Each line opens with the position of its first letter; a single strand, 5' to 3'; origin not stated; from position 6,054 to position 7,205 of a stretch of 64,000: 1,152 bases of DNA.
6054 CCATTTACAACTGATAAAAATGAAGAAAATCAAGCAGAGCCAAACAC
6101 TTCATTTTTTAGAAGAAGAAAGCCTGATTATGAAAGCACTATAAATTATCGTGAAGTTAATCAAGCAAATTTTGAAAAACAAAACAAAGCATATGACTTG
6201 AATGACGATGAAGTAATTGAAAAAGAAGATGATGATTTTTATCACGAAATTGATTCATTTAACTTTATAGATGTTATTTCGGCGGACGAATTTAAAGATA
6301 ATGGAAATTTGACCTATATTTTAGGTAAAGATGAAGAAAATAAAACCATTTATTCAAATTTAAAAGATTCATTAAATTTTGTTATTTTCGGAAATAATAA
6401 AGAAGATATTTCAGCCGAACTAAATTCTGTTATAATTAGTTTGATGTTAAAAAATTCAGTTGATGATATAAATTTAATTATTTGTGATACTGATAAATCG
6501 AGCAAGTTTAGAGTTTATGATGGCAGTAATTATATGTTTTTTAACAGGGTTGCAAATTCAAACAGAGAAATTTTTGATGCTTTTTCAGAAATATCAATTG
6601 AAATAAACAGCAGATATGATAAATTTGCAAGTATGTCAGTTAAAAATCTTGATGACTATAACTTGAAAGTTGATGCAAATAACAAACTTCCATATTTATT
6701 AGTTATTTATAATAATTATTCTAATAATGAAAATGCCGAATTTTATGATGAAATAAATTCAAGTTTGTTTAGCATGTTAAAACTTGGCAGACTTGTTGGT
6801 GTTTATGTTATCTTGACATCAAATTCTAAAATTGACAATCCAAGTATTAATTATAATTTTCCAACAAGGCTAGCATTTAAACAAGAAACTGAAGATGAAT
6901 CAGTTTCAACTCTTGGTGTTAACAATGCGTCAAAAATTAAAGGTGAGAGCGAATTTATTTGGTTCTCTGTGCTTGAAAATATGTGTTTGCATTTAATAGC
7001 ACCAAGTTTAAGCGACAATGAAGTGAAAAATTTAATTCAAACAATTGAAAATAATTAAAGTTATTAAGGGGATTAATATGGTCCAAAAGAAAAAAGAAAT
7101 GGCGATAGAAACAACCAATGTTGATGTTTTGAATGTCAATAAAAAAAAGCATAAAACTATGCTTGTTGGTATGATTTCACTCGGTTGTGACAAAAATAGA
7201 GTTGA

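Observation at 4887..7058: Catalytically dead FtsK paralog encoded 23 nt downstream of ftsK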

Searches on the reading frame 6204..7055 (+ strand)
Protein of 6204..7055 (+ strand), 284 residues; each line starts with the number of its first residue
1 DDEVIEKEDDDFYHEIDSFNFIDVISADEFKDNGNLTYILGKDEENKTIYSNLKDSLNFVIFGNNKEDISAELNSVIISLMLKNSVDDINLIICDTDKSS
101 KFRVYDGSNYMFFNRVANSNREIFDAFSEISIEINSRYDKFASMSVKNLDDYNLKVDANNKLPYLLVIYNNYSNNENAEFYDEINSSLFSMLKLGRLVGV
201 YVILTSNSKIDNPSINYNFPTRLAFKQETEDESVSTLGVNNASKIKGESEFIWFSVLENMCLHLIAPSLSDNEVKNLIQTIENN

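Call 36: search_solved_structures(query=window:6204-7055:+, max_evalue=0.01, show_alignments=2)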
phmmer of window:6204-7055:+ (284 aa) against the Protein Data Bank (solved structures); distinct sequences matched with E-value up to 0.01: 3.
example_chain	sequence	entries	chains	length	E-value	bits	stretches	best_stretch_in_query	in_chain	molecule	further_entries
2ius_A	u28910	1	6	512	1.9e-12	50.9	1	23-158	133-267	DNA TRANSLOCASE FTSK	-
2iuu_A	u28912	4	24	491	2e-11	47.5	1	19-157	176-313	DNA TRANSLOCASE FTSK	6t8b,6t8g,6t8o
2iut_A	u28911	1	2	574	3.3e-11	46.8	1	19-157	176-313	DNA TRANSLOCASE FTSK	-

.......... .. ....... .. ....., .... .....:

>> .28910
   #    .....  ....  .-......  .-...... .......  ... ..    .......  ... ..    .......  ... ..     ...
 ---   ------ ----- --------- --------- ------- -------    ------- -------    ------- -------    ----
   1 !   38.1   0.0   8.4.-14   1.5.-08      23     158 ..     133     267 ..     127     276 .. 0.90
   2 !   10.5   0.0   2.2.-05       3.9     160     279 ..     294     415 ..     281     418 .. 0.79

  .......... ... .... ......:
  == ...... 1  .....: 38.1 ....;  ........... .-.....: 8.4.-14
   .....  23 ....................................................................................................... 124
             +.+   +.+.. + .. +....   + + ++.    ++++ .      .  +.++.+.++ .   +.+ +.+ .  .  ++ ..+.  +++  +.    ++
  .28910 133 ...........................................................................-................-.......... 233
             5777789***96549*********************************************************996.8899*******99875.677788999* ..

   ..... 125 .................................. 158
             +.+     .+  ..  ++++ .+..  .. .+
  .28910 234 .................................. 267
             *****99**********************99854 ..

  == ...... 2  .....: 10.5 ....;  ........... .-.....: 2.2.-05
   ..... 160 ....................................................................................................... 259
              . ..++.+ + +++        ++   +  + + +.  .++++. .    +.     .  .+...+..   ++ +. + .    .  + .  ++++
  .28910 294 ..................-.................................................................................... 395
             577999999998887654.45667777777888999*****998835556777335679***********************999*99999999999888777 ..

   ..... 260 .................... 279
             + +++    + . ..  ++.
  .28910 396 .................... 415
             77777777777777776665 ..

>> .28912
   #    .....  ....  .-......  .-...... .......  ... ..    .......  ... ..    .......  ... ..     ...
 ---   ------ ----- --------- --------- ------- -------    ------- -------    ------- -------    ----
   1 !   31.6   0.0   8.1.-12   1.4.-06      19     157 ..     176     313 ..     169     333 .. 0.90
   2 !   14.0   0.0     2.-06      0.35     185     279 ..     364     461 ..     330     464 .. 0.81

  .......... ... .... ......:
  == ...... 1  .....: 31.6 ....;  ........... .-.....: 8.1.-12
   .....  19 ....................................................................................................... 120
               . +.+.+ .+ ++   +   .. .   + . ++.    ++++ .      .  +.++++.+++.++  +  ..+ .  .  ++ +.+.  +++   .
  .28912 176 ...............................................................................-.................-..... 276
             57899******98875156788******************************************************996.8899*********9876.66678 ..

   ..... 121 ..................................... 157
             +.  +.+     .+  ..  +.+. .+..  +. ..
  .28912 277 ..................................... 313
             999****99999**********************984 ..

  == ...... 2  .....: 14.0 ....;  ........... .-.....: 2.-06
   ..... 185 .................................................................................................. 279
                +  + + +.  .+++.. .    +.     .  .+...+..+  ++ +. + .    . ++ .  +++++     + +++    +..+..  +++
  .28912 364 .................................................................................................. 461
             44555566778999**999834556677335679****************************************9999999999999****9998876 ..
